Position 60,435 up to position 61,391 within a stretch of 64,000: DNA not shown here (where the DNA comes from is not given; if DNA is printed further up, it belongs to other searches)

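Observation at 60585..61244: Orphan 219-aa gene tightly linked downstream of the Fic gene. Possible third component or immunity-like protein.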

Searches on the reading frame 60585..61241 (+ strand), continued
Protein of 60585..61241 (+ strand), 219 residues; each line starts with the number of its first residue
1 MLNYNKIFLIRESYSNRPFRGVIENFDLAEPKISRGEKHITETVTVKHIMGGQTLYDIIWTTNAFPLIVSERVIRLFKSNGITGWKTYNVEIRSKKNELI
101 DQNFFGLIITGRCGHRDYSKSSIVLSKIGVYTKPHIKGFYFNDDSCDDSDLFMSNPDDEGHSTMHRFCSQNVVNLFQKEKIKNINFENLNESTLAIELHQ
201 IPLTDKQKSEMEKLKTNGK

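Call 30: search_solved_structures(query=A2, max_evalue=1, show_alignments=1)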
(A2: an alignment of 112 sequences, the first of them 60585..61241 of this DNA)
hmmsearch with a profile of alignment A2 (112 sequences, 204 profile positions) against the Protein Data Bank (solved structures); distinct sequences matched with E-value up to 1: 2.
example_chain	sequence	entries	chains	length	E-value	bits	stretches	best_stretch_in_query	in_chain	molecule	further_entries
6a4c_A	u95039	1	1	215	4.9e-07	32.4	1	67-133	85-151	Uncharacterized protein MXAN_0049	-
5i8l_A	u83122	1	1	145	0.28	13.6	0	45-92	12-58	Lysozyme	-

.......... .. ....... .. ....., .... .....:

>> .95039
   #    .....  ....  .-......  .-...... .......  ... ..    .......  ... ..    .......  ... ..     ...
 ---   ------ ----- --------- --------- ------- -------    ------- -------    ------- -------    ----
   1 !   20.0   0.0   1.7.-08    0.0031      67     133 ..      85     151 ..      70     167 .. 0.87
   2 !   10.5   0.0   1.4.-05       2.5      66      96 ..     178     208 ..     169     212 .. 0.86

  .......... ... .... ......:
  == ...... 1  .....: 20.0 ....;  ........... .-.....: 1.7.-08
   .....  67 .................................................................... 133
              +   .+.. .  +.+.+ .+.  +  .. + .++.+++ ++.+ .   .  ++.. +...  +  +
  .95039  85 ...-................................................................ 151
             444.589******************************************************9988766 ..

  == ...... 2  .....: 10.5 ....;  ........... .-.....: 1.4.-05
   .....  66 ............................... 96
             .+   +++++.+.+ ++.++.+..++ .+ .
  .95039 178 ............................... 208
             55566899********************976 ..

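Call 32: search_protein_families(library=pfam, proteins=[L002:4553-5872:+, L003:5477-5839:+, L004:262-1158:+, L005:5093-5794:+, L006:5217-5918:+, L007:4878-5222:-, L008:4070-5734:+, L009:4265-5695:-, L012:98-775:+, L013:5406-5843:+], max_evalue=0.01)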
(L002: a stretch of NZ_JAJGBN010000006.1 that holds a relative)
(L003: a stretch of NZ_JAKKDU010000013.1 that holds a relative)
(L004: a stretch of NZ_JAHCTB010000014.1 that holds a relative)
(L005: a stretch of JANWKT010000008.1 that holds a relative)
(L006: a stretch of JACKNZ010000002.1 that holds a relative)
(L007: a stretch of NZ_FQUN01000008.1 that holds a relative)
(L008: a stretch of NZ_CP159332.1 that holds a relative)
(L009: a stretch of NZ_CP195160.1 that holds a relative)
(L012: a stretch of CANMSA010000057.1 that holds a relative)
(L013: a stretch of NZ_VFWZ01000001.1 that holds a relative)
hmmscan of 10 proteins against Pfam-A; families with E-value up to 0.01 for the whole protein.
L002:4553-5872:+ (440 aa): 0 families

L003:5477-5839:+ (121 aa): 1 family
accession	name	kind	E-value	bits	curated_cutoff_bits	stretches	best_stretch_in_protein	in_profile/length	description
PF18151.6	DUF5601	-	0.0088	16.6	23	0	41-81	19-59/65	Domain of unknown function (DUF5601)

L004:262-1158:+ (299 aa): 0 families

L005:5093-5794:+ (234 aa): 0 families

L006:5217-5918:+ (234 aa): 1 family
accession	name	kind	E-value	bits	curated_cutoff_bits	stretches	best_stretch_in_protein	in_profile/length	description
PF19578.4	DUF6090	-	6.2e-12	46.1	23.5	1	28-146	1-124/182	Family of unknown function (DUF6090)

L007:4878-5222:- (115 aa): 0 families

L008:4070-5734:+ (555 aa): 0 families

L009:4265-5695:- (477 aa): 0 families

L012:98-775:+ (226 aa): 2 families
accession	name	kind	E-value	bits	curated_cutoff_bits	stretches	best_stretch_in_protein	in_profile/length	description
PF13643.11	DUF4145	-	4.1e-05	24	23.1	1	129-212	10-84/88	Domain of unknown function (DUF4145)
PF18735.6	HEPN_RiboL-PSP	-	0.0012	19.2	28.4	0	181-217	143-180/191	RiboL-PSP-HEPN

L013:5406-5843:+ (146 aa): 3 families
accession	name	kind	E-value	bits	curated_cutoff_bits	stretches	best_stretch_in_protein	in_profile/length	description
PF09346.15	SMI1_KNR4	-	4.7e-16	60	25.4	1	4-128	1-121/125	SMI1 / KNR4 family (SUKH-1)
PF14568.11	SUKH_6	-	8.5e-15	55.8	27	1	8-127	2-116/119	SMI1-KNR4 cell-wall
PF14567.11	SUKH_5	-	1.3e-08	35.2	27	1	6-128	23-135/142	SMI1-KNR4 cell-wall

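Call 33: search_protein_families(library=pfam, proteins=[L014:5309-5806:+, L002:6704-7837:+, L003:6788-7528:+, L004:2347-2937:+, L005:6835-7440:+, L008:7156-7608:+, L011:1651-2256:+, L013:6951-7316:+, L014:6873-7697:+, L015:964-1854:+], max_evalue=0.01)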
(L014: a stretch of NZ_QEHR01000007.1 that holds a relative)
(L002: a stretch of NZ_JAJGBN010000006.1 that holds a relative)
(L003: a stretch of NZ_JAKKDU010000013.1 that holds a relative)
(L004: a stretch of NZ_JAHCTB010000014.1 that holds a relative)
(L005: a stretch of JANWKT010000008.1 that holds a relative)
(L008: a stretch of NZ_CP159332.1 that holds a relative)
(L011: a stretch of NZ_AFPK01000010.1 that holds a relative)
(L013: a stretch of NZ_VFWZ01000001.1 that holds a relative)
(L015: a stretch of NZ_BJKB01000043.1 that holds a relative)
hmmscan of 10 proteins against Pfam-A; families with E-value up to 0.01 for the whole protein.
L014:5309-5806:+ (166 aa): 1 family
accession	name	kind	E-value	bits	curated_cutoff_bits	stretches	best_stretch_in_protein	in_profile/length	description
PF07853.16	DUF1648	-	4.1e-14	52.4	28.7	1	25-70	2-48/49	Domain of unknown function (DUF1648)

L002:6704-7837:+ (378 aa): 1 family
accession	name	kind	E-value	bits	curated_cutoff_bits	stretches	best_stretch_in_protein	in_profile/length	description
PF02595.20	Gly_kinase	-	2.4e-139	464.9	23.3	1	3-373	1-371/372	Glycerate kinase family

L003:6788-7528:+ (247 aa): 2 families
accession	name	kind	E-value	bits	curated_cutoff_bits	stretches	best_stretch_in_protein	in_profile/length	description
PF11822.15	BTB_SANBR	-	0.0037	17.9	26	1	66-126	25-78/97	SANT and BTB domain regulator of CSR, BTB domain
PF04721.23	PAW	-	0.0066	16.8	31.4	0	73-119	49-92/197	PNGase C-terminal domain, mannose-binding module PAW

L004:2347-2937:+ (197 aa): 1 family
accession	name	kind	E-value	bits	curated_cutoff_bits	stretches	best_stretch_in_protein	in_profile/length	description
PF07799.17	DUF1643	-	0.00053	20.5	22.5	1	31-149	9-106/134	Protein of unknown function (DUF1643)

L005:6835-7440:+ (202 aa): 0 families

L008:7156-7608:+ (151 aa): 0 families

L011:1651-2256:+ (202 aa): 1 family
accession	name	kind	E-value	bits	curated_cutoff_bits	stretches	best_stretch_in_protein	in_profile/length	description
PF06414.18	Zeta_toxin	-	1.3e-08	35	22.3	1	3-143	15-168/199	Zeta toxin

L013:6951-7316:+ (122 aa): 1 family
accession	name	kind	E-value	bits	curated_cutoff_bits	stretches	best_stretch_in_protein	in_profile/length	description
PF24719.1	Imm33-like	-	1.4e-37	128.2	27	1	16-115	2-103/103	Imm33-like domain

L014:6873-7697:+ (275 aa): 2 families
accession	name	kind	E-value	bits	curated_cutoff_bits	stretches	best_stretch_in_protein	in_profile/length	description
PF02517.21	Rce1-like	-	1.1e-14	54.9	22.4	1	124-228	7-92/93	Type II CAAX prenyl endopeptidase Rce1-like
PF12420.13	DUF3671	-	0.0068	16.3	34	1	76-209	150-205/223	Fam-L, Fam-M like protein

L015:964-1854:+ (297 aa): 0 families

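Call 38: search_protein_families(library=pfam, proteins=[L001:2185-2829:+, L001:2878-3171:+, L001:3253-4194:+, L001:4261-4800:+], max_evalue=0.01)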
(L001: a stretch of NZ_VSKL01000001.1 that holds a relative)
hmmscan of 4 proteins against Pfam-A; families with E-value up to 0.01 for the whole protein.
L001:2185-2829:+ (215 aa): 1 family
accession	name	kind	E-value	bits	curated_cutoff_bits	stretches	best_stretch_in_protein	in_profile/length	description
PF01636.29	APH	-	7.7e-07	29.5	23.2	1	40-212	11-181/239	Phosphotransferase enzyme family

L001:2878-3171:+ (98 aa): 0 families

L001:3253-4194:+ (314 aa): 2 families
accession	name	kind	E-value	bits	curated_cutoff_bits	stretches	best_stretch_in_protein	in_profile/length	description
PF13650.11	Asp_protease_2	-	6.3e-13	49.7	24.3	1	53-145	1-89/90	Aspartyl protease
PF13975.11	gag-asp_proteas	-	1.7e-08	35.3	28.2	1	53-126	1-77/92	gag-polyprotein putative aspartyl protease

L001:4261-4800:+ (180 aa): 0 families

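Call 44: search_solved_structures(query=A3, max_evalue=10, show_alignments=2)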
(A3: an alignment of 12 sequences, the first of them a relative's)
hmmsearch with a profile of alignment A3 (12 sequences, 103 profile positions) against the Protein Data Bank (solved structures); distinct sequences matched with E-value up to 10: 8.
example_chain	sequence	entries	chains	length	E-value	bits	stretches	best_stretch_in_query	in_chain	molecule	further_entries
9evt_h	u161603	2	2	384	0.19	14.9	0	33-64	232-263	(rape) hypothetical protein | mS83 (rPPR10)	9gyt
6xyw_BH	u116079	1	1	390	0.2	14.9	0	33-64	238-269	Adenylyl cyclase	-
6zvj_N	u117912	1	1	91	0.39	13.9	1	5-62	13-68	Eukaryotic translation initiation factor 1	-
9evs_h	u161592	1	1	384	0.46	13.7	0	33-64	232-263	mS83 (rPPR10)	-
4kzx_l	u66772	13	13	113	0.69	13.1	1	5-62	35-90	Eukaryotic translation initiation factor 1 | human initiation factor eIF1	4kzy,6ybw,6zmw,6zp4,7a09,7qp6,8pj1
1tnm_A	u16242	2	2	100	0.71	13.1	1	19-64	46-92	TITIN MODULE M5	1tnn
2if1_A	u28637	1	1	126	1.2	12.3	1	5-62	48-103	EIF1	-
1nct_A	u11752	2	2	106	1.2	12.3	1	19-64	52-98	TITIN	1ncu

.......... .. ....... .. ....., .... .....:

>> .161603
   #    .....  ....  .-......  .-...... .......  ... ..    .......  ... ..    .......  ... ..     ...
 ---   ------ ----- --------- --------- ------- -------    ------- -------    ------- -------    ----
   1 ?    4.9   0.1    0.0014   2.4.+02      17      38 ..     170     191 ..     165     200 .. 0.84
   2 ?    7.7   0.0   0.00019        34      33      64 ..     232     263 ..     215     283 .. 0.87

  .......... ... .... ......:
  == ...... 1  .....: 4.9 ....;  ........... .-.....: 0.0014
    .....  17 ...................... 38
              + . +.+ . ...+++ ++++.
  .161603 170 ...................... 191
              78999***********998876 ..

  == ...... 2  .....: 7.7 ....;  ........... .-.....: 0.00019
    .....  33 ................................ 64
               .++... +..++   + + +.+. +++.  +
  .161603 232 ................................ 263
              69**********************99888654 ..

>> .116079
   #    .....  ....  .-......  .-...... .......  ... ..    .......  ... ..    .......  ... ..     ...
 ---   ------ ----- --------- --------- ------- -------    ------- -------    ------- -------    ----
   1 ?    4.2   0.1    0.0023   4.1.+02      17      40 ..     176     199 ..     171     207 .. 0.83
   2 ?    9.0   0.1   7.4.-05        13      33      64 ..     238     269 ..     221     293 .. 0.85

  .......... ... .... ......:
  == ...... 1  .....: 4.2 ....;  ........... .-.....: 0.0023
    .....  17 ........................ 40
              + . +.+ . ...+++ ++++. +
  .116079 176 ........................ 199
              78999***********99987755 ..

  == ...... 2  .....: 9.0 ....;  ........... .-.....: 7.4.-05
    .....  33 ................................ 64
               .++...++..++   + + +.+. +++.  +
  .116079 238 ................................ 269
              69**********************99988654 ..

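Call 45: find_homologous_proteins(query=A3, max_evalue=0.001)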
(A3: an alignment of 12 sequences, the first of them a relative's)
Query A3 (12 sequences) (101 aa, profile of the alignment): 64 proteins with E <= 0.001 among 326 candidates.
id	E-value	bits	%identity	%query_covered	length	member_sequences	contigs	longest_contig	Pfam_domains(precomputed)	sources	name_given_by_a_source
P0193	9.9e-40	152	71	100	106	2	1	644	-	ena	-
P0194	1.3e-39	152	58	98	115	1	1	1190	PF09533.16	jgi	jgi:hypothetical protein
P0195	6.8e-38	147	56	96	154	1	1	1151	-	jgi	jgi:hypothetical protein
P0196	8.9e-38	146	72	100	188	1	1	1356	-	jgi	jgi:hypothetical protein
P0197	1.4e-37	145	63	100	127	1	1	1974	-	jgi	jgi:hypothetical protein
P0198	2.6e-37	145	69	100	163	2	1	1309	-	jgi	-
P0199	3.6e-37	144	68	100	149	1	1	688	-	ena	-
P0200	3.6e-37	144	67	100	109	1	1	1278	-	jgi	jgi:hypothetical protein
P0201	4.4e-37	144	71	100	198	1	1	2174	-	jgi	jgi:hypothetical protein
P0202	6.2e-37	143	72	100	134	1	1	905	-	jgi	jgi:hypothetical protein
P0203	3.2e-36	141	66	100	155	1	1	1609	-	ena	-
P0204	1.2e-35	139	61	100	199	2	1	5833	-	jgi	jgi:hypothetical protein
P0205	2.8e-35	138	58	98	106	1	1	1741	-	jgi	-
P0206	1.1e-34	136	54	100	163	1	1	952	-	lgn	-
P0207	3.2e-34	135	52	99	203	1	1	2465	PF21827.2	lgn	-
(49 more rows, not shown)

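Call 55: search_protein_families(library=pfam, alignment_id=A4, max_evalue=0.0001)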
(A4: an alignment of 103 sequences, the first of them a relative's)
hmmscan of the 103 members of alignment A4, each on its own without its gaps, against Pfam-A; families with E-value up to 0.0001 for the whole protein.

A. member 1, L013:5406-5843:+ (146 aa): 3 families
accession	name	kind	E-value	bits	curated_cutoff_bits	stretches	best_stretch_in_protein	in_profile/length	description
PF09346.15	SMI1_KNR4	-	4.7e-16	60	25.4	1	4-128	1-121/125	SMI1 / KNR4 family (SUKH-1)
PF14568.11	SUKH_6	-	8.5e-15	55.8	27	1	8-127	2-116/119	SMI1-KNR4 cell-wall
PF14567.11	SUKH_5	-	1.3e-08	35.2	27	1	6-128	23-135/142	SMI1-KNR4 cell-wall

B. families by the number of members that match (of 103 scanned): 53 families (the first 25 are shown)
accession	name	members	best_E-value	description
PF11138.13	DUF2911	1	1.1e-54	Protein of unknown function (DUF2911)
PF01063.24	Aminotran_4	1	1.1e-51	Amino-transferase class IV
PF13561.12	adh_short_C2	1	7.9e-47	Enoyl-(Acyl carrier protein) reductase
PF19569.5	START_2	1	3.5e-43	START-like superfamily domain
PF00106.31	adh_short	1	5.6e-41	short chain dehydrogenase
PF00436.31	SSB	1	1.1e-37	Single-strand binding protein family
PF24719.1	Imm33-like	1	1.4e-37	Imm33-like domain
PF14106.11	DUF4279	1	3.5e-37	Domain of unknown function (DUF4279)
PF08713.17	DNA_alkylation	1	3.6e-36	DNA alkylation repair enzyme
PF00589.27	Phage_integrase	1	1.4e-34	Phage integrase family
PF01963.22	TraB_PrgY_gumN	1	4e-34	TraB/PrgY/gumN family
PF21813.2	DUF6882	1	1.8e-32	Family of unknown function (DUF6882)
PF05076.18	SUFU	1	1.2e-29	Suppressor of fused protein (SUFU)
PF04237.18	YjbR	1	1.8e-27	YjbR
PF01250.22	Ribosomal_S6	1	6.1e-27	Ribosomal protein S6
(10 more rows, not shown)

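Call 56: find_encoding_contigs(protein=P0042, flank=4000, max_places=2)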
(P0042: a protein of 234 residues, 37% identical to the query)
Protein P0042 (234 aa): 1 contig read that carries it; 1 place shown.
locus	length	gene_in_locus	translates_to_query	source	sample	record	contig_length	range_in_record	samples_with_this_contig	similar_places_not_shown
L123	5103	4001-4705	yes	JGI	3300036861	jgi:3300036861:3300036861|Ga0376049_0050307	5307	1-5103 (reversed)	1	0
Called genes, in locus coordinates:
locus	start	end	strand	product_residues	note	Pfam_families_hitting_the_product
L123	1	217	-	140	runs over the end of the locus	?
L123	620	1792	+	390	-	-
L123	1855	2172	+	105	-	-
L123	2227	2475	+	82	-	-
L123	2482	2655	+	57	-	-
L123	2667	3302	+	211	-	PF01476:LysM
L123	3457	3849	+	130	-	-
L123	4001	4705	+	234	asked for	-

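Call 57: find_encoding_contigs(protein=P0002, flank=4000, max_places=2)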
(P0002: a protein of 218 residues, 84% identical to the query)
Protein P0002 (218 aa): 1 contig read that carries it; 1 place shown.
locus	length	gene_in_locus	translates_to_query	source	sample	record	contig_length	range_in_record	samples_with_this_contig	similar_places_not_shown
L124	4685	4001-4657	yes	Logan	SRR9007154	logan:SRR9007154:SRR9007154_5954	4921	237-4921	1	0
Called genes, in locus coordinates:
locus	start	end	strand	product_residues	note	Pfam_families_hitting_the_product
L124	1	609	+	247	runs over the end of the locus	PF19578:DUF6090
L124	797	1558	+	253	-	-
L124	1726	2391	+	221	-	-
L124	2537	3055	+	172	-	PF13302:Acetyltransf_3, PF13420:Acetyltransf_4, PF00583:Acetyltransf_1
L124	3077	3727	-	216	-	-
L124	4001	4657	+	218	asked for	-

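Call 58: find_encoding_contigs(protein=P0008, flank=5000, max_places=3)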
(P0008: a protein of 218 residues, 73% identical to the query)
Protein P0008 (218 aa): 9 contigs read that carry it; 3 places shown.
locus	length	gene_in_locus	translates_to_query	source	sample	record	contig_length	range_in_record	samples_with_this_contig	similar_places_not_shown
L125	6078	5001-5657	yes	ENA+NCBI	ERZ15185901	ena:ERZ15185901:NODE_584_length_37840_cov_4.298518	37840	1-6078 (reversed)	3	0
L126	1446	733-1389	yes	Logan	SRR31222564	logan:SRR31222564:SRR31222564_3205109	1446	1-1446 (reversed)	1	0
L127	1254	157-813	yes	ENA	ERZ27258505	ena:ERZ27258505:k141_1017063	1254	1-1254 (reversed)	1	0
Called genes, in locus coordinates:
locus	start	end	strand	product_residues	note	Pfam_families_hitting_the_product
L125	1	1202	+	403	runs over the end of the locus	PF01663:Phosphodiest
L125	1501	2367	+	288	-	PF00106:adh_short, PF01370:Epimerase (weak), PF08659:KR, PF13561:adh_short_C2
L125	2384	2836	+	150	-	-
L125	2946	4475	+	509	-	PF03806:ABG_transport, PF03606:DcuC, PF02667:SCFA_trans (weak)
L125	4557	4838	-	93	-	PF00589:Phage_integrase, PF22823:MrpR_C_cat (weak)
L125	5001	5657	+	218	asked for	-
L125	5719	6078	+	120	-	?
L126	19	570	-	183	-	PF00589:Phage_integrase, PF22823:MrpR_C_cat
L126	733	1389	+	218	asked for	-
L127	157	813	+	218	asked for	-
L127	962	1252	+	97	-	?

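Call 59: find_encoding_contigs(protein=P0017, flank=5000, max_places=2)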
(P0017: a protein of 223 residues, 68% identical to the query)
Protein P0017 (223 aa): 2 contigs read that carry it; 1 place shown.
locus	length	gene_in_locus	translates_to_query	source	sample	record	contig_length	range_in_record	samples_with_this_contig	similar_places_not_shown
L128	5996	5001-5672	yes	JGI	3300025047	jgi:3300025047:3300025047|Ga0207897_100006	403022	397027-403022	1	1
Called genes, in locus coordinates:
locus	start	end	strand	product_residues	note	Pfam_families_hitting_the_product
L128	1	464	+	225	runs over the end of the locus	PF00455:DeoRC (faint), PF06026:Rib_5-P_isom_A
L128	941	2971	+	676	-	PF00456:Transketolase_N, PF02779:Transket_pyr, PF22613:Transketolase_C_1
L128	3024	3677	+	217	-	PF00923:TAL_FSA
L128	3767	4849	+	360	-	-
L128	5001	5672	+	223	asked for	-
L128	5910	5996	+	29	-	?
